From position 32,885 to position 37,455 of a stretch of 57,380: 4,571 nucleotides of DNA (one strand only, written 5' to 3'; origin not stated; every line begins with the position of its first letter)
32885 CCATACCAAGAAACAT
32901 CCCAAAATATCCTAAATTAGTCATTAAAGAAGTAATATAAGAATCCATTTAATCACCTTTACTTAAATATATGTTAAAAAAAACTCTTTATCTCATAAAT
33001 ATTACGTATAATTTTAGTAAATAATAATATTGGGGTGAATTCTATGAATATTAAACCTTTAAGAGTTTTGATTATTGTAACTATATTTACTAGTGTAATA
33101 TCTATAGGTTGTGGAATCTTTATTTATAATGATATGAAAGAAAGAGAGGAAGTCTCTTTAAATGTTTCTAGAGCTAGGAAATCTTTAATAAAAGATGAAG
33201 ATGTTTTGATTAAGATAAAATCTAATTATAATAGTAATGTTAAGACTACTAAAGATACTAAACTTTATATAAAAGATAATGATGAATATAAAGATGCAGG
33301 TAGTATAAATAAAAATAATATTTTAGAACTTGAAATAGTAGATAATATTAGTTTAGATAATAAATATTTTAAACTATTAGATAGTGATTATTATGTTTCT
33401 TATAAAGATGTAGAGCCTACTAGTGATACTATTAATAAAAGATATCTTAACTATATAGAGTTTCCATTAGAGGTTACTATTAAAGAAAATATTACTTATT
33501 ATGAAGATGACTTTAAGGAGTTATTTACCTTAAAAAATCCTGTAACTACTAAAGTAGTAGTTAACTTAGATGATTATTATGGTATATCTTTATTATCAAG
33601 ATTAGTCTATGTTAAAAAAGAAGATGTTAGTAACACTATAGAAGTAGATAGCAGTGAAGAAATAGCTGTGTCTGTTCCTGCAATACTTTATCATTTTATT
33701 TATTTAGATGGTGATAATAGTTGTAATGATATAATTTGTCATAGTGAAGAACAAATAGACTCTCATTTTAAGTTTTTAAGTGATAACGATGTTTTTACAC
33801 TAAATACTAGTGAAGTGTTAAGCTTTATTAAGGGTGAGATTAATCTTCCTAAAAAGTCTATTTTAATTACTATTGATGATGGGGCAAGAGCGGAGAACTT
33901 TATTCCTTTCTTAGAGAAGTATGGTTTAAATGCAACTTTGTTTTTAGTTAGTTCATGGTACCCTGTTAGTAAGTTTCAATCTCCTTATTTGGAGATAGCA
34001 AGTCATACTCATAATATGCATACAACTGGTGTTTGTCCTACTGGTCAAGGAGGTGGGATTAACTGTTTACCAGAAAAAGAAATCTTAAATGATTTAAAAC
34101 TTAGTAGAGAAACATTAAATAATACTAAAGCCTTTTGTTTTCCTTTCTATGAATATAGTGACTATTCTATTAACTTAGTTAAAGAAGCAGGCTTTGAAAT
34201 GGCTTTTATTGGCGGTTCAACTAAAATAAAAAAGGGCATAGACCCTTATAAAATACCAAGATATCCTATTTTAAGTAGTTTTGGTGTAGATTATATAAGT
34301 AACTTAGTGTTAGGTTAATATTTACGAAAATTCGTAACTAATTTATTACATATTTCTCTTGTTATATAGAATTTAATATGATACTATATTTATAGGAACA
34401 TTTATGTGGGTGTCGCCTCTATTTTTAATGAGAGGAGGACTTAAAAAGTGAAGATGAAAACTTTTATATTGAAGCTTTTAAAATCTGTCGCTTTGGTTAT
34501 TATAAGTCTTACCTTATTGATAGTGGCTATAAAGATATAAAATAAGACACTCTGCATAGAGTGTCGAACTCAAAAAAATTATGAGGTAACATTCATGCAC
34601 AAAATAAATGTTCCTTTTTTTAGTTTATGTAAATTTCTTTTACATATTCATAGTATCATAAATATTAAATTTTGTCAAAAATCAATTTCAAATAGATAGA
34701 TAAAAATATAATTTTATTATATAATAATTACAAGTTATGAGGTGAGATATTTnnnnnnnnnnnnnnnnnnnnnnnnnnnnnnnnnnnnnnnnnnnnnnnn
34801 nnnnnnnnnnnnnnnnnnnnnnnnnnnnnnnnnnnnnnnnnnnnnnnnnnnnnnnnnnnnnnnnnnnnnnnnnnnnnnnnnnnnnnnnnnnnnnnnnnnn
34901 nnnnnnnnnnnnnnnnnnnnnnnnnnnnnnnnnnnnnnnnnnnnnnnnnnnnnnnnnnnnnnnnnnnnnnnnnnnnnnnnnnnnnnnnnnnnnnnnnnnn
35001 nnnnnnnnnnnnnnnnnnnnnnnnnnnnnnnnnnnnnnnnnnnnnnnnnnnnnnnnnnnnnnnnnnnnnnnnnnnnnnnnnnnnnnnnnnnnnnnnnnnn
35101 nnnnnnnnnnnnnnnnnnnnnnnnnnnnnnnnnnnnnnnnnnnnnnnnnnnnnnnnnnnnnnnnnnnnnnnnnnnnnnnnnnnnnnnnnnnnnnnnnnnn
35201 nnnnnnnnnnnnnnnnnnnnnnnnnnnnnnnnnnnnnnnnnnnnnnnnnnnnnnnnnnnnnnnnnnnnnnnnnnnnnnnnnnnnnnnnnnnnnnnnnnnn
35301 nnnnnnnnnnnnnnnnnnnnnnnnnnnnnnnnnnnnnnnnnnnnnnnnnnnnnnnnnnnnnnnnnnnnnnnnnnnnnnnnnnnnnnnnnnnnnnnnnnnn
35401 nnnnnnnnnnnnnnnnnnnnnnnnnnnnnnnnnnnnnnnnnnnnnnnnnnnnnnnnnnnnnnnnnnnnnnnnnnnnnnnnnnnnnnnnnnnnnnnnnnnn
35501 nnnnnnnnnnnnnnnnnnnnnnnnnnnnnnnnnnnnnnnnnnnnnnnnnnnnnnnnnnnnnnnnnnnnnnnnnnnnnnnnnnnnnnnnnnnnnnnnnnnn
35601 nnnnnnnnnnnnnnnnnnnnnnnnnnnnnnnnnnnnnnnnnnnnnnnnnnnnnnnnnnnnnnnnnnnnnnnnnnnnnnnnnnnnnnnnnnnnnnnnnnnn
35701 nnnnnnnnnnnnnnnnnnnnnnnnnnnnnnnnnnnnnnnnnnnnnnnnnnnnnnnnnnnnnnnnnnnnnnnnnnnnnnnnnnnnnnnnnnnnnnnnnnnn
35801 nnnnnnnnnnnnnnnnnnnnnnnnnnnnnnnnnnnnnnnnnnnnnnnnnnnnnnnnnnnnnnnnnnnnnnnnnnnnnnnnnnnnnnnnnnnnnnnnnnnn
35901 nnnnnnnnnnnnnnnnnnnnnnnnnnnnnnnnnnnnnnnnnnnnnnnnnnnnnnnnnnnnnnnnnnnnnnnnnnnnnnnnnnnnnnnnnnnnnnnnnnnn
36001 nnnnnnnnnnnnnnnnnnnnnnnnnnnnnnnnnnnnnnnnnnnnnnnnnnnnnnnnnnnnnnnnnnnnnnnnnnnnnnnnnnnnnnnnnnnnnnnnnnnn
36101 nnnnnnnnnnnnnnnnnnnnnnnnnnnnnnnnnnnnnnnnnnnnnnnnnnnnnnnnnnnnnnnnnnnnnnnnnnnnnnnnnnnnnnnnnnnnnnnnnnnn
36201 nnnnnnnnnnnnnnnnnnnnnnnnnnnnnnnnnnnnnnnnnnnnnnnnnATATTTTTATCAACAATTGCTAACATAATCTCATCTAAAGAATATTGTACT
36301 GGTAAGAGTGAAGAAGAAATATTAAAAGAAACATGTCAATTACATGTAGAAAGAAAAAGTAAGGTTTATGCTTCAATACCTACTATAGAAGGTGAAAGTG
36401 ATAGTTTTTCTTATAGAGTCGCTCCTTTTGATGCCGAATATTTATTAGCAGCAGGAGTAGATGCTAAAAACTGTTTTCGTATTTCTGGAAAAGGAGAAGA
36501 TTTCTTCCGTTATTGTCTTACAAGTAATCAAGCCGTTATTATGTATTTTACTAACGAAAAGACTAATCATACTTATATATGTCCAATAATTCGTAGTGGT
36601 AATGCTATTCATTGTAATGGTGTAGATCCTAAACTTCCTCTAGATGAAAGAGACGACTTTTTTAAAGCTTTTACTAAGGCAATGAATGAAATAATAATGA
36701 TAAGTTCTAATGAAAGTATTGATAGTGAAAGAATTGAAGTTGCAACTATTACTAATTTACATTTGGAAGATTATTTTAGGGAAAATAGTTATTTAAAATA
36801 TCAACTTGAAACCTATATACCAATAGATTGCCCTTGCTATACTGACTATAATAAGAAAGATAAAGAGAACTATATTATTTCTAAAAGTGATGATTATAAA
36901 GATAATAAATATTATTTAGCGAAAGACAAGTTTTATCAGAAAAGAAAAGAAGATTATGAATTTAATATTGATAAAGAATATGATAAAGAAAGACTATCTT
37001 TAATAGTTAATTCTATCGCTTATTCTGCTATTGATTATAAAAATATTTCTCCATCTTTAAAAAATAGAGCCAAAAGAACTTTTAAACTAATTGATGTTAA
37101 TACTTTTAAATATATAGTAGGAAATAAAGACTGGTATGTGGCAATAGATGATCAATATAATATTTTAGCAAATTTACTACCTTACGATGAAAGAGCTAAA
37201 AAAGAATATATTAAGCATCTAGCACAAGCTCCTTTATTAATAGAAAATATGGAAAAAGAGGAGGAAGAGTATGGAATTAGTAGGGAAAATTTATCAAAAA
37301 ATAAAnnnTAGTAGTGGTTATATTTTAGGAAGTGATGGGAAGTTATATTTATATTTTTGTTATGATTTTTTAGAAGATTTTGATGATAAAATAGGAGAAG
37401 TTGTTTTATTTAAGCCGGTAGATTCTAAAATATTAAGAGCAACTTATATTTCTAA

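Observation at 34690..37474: Orphan 851-aa protein plus an overlapping 67-aa OB-like protein expressed from a duplicated copy of the PFOR promoter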

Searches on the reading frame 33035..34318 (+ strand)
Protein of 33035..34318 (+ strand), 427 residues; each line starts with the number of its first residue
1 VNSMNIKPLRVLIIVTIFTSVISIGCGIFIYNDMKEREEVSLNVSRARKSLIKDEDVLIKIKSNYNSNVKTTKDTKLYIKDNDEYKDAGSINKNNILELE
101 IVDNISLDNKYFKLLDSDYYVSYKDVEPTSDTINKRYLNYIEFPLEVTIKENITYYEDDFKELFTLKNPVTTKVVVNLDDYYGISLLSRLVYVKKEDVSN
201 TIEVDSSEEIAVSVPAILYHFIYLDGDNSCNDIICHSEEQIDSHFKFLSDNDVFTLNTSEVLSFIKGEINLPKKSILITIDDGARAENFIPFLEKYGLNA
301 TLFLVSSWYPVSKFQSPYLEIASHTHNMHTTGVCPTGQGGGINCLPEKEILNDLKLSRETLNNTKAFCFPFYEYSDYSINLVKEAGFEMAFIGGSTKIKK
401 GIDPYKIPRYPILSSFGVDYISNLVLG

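Call 6: search_protein_families(library=pfam, proteins=[window:33035-34318:+], max_evalue=1)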
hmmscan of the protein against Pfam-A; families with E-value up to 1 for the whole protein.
window:33035-34318:+ (427 aa): 1 family
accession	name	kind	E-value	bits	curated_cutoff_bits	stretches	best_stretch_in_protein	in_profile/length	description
PF01522.26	Polysacc_deac_1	-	1.3e-10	41.7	23.1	1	270-389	3-123/124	Polysaccharide deacetylase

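Call 7: search_protein_families(library=ncbifam, proteins=[window:33035-34318:+], max_evalue=1)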
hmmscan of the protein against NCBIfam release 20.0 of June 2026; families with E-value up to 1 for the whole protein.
window:33035-34318:+ (427 aa): 5 families
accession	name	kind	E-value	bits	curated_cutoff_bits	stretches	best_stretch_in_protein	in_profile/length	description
TIGR03938.2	deacetyl_PgaB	equivalog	1.9e-14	52.9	321.9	1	217-309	6-101/621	poly-beta-1,6-N-acetyl-D-glucosamine N-deacetylase PgaB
TIGR03933.1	PIA_icaB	equivalog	1.8e-10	40.7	248.35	1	236-410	35-227/245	intercellular adhesin biosynthesis polysaccharide N-deacetylase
NF011177.0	PRK14582.1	equivalog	9.1e-08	30.8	923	2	229-309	62-144/671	poly-beta-1,6-N-acetyl-D-glucosamine N-deacetylase PgaB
NF011176.0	PRK14581.1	equivalog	9.5e-05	20.7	1091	1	233-309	66-144/673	poly-beta-1,6-N-acetyl-D-glucosamine N-deacetylase PgaB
TIGR02764.1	spore_ybaN_pdaB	equivalog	0.0029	17.4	237.4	1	273-389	5-123/191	polysaccharide deacetylase family sporulation protein PdaB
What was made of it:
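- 33035..34318 (+): Polysaccharide deacetylase-domain protein. It is the left border of the insertion hot spot. Calls 6 and 7.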

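Call 99: find_related_loci(query=window:33035-34315:+, collection=metagenome_contigs, flank=9000)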
Query window:33035-34315:+ (427 aa) in metagenome_contigs; peptide patterns used: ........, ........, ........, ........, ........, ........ (x = any residue, [..] = any of these).
149 stretches matched a pattern; 22 encode a relative of the query (tblastn E <= 1e-3); 22 distinct loci.
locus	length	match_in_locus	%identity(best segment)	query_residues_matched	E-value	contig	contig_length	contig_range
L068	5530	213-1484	86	4-427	0e+0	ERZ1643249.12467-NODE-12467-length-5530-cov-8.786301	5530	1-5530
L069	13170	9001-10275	83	3-427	0e+0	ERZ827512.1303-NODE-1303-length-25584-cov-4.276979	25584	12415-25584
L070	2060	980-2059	66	9-366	1e-164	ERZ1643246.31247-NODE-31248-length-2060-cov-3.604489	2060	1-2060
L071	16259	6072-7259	46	10-412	5e-109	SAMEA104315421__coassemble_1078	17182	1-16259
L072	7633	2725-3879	46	24-415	5e-105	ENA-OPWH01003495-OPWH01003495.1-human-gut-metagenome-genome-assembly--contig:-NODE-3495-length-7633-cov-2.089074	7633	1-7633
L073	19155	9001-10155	46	24-415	5e-105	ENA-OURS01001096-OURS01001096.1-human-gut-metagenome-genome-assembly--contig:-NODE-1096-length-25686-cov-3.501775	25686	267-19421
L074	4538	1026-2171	47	23-412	6e-105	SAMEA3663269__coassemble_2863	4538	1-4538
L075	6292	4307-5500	46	11-414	9e-102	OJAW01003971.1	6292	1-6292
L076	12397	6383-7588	44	7-414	2e-101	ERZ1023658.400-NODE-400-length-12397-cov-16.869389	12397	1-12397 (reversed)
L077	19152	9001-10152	46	24-414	1e-101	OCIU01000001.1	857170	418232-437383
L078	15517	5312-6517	45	7-414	5e-103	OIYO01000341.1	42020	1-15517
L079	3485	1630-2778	42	10-409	6e-94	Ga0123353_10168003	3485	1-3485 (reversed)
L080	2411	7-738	53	170-412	9e-91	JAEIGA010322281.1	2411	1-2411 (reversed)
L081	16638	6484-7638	38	43-419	9e-83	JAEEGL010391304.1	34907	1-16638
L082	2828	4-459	60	258-409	7e-60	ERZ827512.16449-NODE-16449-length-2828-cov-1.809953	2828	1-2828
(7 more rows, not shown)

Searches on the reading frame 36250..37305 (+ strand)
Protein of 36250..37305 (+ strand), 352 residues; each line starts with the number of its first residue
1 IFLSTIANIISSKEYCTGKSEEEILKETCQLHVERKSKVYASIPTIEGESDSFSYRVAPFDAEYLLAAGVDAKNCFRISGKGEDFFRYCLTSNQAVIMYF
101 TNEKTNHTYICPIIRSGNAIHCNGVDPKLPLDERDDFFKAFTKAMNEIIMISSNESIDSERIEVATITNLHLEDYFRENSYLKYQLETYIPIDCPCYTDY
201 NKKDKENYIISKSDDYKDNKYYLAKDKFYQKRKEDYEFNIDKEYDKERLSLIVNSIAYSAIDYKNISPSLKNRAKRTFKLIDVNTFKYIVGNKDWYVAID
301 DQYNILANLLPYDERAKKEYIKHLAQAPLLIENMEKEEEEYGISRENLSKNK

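Call 58: search_solved_structures(query=A6, max_evalue=10, show_alignments=2)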
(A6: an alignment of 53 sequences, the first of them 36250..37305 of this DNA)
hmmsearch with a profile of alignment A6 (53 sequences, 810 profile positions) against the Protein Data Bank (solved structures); distinct sequences matched with E-value up to 10: 5.
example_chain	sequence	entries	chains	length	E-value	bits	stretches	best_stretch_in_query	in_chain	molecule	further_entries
4hto_A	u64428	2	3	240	0.33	12.4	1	350-452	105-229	DNA ligase 4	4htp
7d9k_A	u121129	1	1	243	0.34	12.4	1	350-452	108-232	DNA ligase 4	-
7d9y_A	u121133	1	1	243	0.34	12.4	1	350-452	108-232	DNA ligase 4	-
9fw5_A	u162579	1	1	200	1.4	10.3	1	226-347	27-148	Retroaldolase 17 (RAD17)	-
3szr_A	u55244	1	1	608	9.6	7.6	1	443-509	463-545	Interferon-induced GTP-binding protein Mx1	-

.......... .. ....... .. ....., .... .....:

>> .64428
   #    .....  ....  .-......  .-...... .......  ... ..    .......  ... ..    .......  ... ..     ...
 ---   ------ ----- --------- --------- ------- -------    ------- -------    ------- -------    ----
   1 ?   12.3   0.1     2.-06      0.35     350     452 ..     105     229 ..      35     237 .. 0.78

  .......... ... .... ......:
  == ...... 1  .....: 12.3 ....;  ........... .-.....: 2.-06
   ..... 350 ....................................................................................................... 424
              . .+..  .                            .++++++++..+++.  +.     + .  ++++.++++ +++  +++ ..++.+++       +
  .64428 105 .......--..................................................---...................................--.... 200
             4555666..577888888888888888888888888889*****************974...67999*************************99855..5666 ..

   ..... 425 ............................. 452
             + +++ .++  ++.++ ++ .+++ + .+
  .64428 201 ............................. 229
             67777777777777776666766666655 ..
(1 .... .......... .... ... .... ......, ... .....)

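Call 59: search_protein_families(library=pfam, alignment_id=A6, max_evalue=1)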
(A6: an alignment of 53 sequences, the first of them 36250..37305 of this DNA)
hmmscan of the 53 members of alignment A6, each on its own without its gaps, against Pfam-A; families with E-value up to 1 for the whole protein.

A. member 1, window:36250-37305:+ (352 aa): 0 families

B. families by the number of members that match (of 53 scanned): 54 families (the first 25 are shown)
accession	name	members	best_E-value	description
PF02637.23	GatB_Yqey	1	0.0006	GatB domain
PF12186.13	AcylCoA_dehyd_C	1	0.00076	Acyl-CoA dehydrogenase C terminal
PF22374.1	Clospo_01618-like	1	0.00097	Clospo_01618-like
PF07325.16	Curto_V2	1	0.0071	Curtovirus V2 protein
PF25497.1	COR-B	1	0.0083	C-terminal of Roc, COR-B domain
PF24909.1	vWA_SIBA-E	1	0.015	Integrin beta-like protein A-E, vWA-like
PF09778.15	Guanylate_cyc_2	1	0.017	Guanylylate cyclase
PF22592.2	FCaBP_EF-hand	1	0.018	FCaBP EF-hand domain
PF05542.16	DUF760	1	0.022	Protein of unknown function (DUF760)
PF15129.11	ALKL1_2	1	0.025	ALK and LTK ligand 1/2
PF13475.11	DUF4116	1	0.028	Domain of unknown function (DUF4116)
PF23229.2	DUF7067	1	0.034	Alpha-glucan water dikinase, DUF7067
PF24919.1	Mug62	1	0.04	Meiotically up-regulated gene 62 protein-like domain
PF16550.10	RPN13_C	1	0.041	UCH-binding domain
PF13326.11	PSII_Pbs27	1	0.045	Photosystem II Pbs27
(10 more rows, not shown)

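Call 92: search_protein_families(library=ncbifam, alignment_id=A6, max_evalue=0.1)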
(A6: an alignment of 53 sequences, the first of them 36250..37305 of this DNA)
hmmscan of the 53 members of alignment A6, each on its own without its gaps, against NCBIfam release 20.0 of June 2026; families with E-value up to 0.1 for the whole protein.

A. member 1, window:36250-37305:+ (352 aa): 0 families

B. families by the number of members that match (of 53 scanned): 4 families
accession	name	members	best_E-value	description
NF010240.0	PRK13687.1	1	0.035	hypothetical protein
TIGR00361.1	ComEC_Rec2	1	0.059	DNA internalization-related competence protein ComEC/Rec2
TIGR01589.1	A_thal_3526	1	0.085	TIGR01589 domain-containing protein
NF009896.0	PRK13356.1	1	0.086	branched-chain amino acid aminotransferase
